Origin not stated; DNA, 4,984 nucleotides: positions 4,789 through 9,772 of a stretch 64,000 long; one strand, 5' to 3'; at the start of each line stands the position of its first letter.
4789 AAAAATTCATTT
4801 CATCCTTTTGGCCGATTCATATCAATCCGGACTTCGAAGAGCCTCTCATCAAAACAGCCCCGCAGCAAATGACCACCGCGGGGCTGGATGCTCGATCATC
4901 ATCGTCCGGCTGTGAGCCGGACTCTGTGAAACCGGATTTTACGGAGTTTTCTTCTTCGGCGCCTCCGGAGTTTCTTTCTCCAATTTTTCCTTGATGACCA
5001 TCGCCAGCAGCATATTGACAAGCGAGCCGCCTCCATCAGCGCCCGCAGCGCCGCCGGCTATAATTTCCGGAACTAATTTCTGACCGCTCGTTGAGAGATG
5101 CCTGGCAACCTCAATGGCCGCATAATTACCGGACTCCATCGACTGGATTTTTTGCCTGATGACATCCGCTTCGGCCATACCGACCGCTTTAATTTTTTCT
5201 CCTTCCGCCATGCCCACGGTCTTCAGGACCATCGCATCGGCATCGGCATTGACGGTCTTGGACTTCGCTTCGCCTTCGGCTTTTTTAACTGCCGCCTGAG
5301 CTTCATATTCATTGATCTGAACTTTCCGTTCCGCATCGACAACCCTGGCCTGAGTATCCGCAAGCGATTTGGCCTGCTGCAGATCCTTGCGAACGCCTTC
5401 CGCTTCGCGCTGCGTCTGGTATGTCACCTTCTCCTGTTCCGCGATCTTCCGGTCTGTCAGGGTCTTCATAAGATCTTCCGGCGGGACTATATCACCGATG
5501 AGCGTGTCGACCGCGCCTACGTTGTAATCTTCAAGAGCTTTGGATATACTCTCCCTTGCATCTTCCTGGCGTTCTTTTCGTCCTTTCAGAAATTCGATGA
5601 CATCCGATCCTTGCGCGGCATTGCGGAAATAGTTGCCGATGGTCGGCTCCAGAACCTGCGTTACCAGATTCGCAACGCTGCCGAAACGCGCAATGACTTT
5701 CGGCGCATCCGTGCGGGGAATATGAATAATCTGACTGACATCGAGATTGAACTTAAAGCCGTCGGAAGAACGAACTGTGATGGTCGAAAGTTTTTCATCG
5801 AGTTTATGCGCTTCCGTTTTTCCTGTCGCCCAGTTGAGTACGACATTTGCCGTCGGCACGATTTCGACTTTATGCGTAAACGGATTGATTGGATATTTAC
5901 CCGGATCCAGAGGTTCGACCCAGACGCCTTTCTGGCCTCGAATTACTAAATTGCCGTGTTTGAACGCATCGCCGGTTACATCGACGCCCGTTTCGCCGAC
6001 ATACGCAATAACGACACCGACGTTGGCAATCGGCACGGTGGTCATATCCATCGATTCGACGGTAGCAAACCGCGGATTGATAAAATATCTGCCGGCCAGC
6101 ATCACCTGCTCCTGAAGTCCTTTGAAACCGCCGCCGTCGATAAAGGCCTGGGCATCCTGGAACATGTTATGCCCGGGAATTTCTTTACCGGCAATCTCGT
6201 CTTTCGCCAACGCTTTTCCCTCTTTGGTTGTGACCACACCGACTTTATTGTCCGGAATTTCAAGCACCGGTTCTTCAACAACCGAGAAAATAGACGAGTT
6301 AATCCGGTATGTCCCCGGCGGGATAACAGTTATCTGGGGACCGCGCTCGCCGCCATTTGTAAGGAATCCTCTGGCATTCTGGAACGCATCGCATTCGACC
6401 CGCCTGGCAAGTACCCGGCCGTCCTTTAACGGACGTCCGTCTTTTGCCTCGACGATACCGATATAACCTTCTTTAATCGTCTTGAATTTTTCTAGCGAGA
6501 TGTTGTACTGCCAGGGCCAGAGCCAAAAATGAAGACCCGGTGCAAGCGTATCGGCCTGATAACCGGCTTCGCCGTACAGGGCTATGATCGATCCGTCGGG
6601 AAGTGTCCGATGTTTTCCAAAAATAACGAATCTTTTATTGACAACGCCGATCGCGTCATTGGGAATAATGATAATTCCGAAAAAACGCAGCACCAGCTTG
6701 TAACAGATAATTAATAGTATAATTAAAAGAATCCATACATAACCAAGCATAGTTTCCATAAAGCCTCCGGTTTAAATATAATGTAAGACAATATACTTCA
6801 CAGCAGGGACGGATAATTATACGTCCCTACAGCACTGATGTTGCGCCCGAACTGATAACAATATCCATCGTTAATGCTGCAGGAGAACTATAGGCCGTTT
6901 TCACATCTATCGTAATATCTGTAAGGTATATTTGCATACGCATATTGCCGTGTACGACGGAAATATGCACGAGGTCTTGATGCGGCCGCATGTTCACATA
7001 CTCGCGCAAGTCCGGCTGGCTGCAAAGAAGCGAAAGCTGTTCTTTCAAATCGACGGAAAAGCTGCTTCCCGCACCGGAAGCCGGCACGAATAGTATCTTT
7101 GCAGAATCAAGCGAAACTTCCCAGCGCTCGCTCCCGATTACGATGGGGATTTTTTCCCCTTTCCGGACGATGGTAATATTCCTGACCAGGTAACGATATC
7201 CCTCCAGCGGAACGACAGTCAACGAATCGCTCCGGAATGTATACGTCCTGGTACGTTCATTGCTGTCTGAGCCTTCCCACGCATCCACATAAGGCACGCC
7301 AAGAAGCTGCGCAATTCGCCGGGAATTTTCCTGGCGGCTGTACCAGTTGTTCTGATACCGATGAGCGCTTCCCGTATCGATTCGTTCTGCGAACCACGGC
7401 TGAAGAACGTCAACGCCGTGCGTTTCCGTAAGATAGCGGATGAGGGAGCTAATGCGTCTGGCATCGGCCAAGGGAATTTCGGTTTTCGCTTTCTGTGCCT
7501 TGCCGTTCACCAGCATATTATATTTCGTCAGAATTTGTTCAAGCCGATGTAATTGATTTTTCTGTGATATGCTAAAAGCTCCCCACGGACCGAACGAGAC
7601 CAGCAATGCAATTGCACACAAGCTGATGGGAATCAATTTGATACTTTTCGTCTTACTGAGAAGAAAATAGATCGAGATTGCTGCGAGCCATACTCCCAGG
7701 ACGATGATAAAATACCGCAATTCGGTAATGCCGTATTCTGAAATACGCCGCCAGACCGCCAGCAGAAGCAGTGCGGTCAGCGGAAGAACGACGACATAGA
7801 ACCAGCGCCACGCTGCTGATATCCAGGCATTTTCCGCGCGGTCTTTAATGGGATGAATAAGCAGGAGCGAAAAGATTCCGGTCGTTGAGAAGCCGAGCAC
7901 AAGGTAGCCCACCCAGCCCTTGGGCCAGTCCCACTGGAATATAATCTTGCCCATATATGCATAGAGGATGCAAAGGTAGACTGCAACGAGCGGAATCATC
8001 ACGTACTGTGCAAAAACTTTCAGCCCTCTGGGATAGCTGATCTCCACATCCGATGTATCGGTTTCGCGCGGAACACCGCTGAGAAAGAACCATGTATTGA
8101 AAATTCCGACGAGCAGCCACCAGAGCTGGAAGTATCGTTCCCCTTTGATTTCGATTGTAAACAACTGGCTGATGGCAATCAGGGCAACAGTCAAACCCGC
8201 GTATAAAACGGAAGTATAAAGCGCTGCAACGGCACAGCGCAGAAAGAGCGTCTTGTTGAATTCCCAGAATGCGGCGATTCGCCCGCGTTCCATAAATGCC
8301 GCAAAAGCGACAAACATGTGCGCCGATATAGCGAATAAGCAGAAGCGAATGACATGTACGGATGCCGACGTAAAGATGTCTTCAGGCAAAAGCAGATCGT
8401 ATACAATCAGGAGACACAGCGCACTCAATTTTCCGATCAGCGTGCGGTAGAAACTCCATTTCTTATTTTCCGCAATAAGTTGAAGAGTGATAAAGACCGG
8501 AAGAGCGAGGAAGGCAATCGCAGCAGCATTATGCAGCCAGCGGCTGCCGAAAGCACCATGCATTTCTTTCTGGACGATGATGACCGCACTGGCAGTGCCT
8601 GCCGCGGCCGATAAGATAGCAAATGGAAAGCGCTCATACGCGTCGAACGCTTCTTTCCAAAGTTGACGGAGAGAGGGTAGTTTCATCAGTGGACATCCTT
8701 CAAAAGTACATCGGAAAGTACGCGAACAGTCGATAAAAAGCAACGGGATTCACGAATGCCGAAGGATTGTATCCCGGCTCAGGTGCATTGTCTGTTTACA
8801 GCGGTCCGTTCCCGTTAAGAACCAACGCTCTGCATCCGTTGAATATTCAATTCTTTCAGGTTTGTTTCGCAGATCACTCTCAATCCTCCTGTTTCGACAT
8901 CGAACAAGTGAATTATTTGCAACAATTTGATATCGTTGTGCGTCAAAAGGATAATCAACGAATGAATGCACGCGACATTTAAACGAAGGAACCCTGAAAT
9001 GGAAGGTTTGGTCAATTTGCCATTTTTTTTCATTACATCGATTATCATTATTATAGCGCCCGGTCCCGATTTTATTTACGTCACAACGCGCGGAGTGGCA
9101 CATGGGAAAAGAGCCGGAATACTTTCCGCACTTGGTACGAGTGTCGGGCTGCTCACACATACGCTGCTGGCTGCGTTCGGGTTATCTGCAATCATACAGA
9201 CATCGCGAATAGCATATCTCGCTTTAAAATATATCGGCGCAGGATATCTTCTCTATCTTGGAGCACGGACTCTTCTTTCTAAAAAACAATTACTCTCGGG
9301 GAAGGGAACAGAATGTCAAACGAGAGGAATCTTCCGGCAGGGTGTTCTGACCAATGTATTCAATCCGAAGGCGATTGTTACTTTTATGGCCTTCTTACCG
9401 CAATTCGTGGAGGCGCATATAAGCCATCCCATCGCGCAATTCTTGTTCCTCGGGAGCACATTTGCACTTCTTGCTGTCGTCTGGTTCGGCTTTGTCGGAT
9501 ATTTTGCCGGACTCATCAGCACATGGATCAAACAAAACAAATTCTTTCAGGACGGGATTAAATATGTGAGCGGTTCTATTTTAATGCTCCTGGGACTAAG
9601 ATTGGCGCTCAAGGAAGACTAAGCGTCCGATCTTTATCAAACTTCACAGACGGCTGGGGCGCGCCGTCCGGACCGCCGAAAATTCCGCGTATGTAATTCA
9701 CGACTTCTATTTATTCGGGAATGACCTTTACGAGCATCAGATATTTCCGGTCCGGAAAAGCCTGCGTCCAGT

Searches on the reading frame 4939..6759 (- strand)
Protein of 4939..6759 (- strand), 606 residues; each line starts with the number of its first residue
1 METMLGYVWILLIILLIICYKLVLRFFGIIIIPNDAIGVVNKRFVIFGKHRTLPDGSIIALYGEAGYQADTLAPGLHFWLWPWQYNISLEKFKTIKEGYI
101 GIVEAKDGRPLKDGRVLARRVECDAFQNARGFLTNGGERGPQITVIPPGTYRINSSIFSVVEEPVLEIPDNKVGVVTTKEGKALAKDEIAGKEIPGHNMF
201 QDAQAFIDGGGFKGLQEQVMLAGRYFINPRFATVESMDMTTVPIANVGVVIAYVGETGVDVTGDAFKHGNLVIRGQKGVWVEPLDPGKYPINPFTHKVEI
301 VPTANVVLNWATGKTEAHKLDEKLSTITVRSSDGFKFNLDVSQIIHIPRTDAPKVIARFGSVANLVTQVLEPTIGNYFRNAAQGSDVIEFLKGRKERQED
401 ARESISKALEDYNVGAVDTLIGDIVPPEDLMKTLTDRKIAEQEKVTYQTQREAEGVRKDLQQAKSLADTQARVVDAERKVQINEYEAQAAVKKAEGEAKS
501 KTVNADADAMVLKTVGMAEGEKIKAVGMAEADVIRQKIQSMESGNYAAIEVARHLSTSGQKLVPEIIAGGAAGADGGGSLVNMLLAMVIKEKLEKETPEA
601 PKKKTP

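Call 72: search_protein_families(library=pfam, proteins=[window:4939-6759:-], max_evalue=0.0001)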
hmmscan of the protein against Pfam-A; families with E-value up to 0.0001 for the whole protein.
window:4939-6759:- (606 aa): 1 family
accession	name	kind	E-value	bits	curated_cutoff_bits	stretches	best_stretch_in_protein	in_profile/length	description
PF01145.31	Band_7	-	6.4e-30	104.9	23.6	1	271-454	8-175/176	SPFH domain / Band 7 family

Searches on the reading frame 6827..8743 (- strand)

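Call 72: search_protein_families(library=pfam, proteins=[window:6827-8743:-], max_evalue=0.0001)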
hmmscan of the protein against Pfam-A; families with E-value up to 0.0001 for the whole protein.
window:6827-8743:- (638 aa): 1 family
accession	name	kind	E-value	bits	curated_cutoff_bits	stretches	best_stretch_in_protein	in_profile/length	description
PF13687.11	DUF4153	-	1e-27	97.8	27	1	68-400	17-347/373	Domain of unknown function (DUF4153)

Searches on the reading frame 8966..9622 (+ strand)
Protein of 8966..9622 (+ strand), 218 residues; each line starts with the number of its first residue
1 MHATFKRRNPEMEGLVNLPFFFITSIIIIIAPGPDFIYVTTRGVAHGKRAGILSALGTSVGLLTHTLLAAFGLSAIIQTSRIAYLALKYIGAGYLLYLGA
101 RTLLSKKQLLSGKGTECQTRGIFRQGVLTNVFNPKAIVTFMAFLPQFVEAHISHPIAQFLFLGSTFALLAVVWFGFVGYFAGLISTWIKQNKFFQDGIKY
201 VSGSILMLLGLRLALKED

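Call 72: search_protein_families(library=pfam, proteins=[window:8966-9622:+], max_evalue=0.0001)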
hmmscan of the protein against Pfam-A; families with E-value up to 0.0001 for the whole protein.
window:8966-9622:+ (218 aa): 1 family
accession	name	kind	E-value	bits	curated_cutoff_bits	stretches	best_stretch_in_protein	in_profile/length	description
PF01810.24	LysE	-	3.6e-35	121.6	25.6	1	26-216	1-192/193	LysE type translocator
